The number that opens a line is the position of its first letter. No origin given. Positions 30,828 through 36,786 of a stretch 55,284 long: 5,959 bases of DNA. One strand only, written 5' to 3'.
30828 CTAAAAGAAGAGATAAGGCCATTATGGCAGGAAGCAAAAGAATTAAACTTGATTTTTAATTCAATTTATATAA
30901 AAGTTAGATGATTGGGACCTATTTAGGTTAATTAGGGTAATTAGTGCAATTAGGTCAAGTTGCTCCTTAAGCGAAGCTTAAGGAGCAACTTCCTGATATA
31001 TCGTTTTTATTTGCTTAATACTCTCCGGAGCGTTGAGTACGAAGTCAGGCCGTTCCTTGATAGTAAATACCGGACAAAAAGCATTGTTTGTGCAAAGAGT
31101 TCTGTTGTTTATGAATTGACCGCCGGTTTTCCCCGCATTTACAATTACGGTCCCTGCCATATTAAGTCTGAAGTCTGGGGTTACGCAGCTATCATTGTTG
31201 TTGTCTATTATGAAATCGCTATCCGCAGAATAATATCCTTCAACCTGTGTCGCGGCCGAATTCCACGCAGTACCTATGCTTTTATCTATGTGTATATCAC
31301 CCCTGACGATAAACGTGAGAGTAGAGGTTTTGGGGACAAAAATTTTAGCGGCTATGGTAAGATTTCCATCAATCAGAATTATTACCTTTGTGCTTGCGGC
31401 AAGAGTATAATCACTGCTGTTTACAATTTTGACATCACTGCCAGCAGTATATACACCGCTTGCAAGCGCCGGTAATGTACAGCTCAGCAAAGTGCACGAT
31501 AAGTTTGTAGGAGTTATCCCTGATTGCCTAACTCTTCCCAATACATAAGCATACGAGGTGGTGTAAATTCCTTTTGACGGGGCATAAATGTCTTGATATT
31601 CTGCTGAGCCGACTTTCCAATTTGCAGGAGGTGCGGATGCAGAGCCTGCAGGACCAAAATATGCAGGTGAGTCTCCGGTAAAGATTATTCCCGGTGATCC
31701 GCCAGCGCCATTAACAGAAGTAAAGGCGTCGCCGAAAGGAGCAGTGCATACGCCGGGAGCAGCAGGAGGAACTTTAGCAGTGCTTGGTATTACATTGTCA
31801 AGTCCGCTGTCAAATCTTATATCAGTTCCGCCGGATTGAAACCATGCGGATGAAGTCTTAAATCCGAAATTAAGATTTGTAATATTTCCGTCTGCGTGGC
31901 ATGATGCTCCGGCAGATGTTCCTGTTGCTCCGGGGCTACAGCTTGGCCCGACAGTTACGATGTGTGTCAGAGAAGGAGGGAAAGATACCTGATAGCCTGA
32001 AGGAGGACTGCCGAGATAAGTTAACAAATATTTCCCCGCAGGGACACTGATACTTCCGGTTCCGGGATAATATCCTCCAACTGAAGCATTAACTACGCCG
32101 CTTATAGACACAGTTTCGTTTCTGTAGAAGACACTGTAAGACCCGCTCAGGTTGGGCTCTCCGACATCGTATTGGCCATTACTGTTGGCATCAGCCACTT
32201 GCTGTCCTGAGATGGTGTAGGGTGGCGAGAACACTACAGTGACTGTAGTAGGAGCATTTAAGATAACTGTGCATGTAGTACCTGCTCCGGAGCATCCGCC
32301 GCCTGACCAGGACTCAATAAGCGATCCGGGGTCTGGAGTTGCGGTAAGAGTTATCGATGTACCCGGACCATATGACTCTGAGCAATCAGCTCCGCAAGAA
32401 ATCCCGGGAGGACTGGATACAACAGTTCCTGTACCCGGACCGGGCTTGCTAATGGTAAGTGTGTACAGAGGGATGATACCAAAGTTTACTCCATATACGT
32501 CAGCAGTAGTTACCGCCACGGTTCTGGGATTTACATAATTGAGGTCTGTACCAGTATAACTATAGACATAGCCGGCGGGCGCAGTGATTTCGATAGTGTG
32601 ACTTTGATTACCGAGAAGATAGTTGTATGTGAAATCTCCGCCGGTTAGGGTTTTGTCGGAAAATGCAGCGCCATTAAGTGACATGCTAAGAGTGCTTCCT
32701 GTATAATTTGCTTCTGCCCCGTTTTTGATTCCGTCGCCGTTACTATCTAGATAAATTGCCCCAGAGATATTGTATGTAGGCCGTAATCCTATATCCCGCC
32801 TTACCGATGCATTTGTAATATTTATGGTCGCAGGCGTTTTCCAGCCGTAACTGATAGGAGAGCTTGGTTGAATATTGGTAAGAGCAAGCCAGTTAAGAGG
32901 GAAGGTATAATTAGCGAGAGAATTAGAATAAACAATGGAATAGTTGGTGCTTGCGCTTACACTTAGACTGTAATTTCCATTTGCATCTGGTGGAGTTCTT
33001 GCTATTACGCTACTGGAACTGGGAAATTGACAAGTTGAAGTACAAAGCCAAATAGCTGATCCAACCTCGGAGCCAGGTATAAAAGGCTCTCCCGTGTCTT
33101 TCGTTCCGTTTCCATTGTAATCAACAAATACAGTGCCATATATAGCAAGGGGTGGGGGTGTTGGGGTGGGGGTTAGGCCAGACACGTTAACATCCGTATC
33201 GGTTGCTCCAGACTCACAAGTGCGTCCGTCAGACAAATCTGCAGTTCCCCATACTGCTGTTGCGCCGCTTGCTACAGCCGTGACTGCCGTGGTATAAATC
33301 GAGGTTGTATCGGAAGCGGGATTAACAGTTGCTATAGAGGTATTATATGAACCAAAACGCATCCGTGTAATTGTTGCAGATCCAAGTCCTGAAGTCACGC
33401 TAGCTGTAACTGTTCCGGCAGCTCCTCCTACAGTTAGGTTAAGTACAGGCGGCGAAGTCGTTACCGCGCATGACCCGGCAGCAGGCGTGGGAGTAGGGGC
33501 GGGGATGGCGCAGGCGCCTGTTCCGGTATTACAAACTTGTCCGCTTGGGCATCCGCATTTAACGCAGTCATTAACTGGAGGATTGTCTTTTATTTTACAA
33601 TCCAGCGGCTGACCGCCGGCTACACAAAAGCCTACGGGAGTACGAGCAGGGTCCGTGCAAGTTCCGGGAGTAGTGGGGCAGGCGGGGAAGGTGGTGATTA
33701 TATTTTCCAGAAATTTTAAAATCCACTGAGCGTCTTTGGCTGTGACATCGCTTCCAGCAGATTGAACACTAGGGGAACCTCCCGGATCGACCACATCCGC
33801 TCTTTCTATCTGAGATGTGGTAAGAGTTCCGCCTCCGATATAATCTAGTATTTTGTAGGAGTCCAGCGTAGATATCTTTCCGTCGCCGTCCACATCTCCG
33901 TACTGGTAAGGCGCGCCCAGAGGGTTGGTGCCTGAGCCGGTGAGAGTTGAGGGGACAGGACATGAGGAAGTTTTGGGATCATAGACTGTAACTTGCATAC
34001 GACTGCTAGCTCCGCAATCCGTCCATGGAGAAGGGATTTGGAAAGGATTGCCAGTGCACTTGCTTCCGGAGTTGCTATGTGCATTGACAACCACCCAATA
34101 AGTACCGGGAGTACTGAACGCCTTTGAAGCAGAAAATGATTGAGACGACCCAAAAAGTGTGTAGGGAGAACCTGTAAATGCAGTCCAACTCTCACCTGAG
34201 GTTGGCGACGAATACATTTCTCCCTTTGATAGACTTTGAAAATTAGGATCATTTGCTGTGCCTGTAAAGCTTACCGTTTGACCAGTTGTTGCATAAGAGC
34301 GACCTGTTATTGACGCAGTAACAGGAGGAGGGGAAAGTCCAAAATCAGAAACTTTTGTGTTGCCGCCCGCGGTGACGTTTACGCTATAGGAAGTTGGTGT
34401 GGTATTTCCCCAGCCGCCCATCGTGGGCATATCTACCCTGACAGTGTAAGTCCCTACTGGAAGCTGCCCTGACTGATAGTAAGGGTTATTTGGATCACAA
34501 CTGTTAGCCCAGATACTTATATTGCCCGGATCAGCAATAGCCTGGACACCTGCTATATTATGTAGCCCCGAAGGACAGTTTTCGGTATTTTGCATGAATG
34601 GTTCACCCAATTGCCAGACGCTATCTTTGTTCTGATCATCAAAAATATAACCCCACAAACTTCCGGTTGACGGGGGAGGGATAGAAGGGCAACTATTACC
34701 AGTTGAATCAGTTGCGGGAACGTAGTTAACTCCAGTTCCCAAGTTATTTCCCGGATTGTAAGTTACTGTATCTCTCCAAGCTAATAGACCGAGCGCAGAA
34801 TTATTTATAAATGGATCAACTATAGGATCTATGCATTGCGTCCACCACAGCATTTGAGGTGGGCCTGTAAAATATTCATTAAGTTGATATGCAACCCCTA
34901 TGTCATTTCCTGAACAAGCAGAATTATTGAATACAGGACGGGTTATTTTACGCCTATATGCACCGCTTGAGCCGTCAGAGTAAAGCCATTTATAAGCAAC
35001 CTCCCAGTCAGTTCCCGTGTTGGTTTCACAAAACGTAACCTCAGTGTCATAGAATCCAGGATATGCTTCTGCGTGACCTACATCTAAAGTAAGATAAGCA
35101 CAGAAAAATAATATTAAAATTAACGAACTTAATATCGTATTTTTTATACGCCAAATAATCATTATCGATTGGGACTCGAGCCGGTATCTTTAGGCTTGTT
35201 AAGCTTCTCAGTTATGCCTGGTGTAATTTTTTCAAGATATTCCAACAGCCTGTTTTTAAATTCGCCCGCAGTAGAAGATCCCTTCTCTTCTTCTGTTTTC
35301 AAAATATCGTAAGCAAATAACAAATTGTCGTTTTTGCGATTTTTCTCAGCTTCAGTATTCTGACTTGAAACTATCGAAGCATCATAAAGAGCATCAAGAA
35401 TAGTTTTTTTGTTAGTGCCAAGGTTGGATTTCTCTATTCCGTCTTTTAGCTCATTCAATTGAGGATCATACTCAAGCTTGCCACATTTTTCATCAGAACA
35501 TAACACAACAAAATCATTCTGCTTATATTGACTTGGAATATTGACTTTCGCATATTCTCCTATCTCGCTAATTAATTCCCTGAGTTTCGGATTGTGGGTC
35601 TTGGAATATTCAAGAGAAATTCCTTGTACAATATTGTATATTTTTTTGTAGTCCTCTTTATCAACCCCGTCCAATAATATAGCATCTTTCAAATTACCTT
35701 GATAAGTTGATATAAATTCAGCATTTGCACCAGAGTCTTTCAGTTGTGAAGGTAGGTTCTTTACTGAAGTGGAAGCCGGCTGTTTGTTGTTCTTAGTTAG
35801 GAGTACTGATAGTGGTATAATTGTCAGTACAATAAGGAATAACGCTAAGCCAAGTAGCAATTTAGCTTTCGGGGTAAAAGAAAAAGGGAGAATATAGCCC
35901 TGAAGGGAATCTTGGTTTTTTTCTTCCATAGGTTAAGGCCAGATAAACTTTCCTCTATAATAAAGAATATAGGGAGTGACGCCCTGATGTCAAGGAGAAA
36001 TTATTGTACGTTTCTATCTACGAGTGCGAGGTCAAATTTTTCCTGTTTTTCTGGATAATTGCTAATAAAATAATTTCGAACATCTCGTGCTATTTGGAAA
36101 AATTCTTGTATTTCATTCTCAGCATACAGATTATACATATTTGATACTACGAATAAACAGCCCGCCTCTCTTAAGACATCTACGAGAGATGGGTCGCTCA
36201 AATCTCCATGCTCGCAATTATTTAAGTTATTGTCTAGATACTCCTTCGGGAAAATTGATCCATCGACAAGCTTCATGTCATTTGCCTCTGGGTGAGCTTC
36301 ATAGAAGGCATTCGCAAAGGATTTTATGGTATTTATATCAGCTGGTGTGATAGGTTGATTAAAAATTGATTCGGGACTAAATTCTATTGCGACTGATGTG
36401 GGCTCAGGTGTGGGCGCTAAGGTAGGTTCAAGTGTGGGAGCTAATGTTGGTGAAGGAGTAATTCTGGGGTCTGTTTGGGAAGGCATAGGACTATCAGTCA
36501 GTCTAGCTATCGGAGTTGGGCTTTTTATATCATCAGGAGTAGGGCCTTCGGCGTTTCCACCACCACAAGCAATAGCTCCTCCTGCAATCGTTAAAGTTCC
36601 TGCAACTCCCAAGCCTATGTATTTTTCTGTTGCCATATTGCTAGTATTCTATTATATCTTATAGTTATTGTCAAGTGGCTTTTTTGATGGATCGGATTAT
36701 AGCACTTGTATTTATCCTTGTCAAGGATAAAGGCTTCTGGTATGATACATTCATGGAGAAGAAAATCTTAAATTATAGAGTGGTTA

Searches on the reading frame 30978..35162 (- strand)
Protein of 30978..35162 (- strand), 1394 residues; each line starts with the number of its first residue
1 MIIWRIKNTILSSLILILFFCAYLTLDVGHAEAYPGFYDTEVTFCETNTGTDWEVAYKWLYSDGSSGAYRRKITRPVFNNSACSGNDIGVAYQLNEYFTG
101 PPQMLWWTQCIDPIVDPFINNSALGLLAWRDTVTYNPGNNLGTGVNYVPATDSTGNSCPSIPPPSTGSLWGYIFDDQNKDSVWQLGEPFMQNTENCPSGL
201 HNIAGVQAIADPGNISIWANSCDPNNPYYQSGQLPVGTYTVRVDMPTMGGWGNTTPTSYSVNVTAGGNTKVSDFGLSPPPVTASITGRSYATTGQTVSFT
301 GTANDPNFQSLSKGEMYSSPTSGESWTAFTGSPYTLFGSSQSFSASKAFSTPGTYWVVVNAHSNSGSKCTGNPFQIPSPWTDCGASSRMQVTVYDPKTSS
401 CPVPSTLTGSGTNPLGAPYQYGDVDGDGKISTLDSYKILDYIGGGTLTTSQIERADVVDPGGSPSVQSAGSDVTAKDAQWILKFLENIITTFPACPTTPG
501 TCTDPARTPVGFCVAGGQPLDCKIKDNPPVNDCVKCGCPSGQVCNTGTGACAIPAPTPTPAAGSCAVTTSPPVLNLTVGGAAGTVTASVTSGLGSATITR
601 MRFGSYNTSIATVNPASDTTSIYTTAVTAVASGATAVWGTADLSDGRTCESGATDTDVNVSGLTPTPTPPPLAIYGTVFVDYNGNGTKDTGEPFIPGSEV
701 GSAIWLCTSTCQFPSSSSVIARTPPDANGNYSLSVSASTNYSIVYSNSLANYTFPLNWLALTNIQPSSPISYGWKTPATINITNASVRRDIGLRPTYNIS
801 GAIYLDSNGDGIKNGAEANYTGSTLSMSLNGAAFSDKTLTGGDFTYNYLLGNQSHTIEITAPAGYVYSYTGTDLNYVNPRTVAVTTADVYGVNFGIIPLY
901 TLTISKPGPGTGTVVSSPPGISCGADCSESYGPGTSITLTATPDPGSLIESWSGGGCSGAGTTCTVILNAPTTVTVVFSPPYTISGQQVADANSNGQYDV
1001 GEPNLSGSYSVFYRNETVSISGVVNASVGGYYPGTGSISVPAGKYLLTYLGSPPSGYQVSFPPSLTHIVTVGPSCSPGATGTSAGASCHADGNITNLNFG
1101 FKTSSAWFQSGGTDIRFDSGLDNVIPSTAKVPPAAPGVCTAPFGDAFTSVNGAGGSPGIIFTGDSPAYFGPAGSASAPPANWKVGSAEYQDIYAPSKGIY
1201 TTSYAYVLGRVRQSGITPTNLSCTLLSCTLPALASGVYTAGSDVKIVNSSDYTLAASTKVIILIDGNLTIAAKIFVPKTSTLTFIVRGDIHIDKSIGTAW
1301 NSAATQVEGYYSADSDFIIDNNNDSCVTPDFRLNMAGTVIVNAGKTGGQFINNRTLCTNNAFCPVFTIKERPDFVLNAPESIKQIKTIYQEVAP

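Call 12: search_protein_families(library=pfam, max_evalue=0.01, proteins=[window:30978-35162:-])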
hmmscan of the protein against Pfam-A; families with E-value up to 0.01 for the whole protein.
window:30978-35162:- (1394 aa): 4 families
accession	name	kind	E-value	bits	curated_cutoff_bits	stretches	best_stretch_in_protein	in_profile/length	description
PF18998.6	Flg_new_2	-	5.5e-08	33.1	23.6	1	925-979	13-70/73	Divergent InlB B-repeat domain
PF17210.9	SdrD_B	-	4.4e-07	30.5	29.7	1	677-752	6-70/112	SdrD B-like domain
PF00404.24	Dockerin_1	-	0.0018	18.9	22.9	1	421-457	1-38/57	Dockerin type I domain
PF18911.6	PKD_4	-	0.0082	16.6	27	0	344-370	51-77/85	PKD domain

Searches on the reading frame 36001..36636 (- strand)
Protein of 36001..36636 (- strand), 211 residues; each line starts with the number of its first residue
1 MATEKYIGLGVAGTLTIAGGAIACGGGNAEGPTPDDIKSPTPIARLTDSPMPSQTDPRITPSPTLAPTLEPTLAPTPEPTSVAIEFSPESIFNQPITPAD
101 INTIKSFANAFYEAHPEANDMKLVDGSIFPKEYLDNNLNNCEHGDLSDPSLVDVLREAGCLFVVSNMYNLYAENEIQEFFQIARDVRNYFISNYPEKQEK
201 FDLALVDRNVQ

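Call 12: search_protein_families(library=pfam, max_evalue=0.01, proteins=[window:36001-36636:-])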
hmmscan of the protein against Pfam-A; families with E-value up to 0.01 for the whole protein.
window:36001-36636:- (211 aa): 0 families

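Call 15: find_encoding_contigs(protein=window:36001-36636:-, flank=10000, max_places=10)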
Protein window:36001-36636:- (211 aa): 11 contigs read that carry it; 8 places shown.
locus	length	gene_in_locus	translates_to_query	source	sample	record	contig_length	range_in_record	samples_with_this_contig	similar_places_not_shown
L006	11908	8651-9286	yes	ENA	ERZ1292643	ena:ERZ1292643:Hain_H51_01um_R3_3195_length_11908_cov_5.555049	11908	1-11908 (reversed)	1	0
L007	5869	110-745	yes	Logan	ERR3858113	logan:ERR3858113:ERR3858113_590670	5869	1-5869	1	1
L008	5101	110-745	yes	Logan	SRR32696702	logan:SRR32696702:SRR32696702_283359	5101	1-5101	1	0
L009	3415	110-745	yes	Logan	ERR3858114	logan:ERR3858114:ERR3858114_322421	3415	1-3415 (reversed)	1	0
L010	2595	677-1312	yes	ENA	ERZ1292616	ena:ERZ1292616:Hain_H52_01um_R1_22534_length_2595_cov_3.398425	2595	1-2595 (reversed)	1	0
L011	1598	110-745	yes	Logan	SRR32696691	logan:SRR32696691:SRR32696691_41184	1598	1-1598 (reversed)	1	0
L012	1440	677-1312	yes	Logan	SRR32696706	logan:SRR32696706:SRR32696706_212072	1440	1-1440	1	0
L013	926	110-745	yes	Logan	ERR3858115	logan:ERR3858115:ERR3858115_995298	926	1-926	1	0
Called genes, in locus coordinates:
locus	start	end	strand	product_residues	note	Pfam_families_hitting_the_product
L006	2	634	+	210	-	?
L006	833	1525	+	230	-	PF00970:FAD_binding_6 (weak), PF00175:NAD_binding_1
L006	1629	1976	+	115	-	-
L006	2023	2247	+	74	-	PF21956:DUF6922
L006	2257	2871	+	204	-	PF08843:AbiEii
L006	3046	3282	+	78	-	-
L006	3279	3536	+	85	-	-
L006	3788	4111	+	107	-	-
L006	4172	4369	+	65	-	PF21748:UPF0150 (weak), PF15919:HicB_lk_antitox (weak)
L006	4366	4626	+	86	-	PF04255:DUF433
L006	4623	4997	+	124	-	PF18480:DUF5615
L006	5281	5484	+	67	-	-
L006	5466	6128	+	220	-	PF08843:AbiEii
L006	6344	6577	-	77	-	PF07927:HicA_toxin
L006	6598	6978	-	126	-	PF15919:HicB_lk_antitox (faint)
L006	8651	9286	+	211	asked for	-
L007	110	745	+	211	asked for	-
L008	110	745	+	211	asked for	-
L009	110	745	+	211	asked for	-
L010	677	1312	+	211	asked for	-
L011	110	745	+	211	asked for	-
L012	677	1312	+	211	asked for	-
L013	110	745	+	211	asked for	-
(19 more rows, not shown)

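Call 45: find_homologous_proteins(query=window:36001-36636:-, max_evalue=0.001)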
Query window:36001-36636:- (211 aa): 1 proteins with E <= 0.001 among 531 candidates.
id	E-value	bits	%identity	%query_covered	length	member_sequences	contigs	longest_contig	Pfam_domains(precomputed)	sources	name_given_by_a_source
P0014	2.4e-137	473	100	100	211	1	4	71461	-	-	-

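Call 68: search_protein_families(library=ncbifam, max_evalue=0.01, proteins=[window:36001-36636:-])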
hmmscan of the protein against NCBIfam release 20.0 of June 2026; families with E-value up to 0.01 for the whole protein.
window:36001-36636:- (211 aa): 0 families
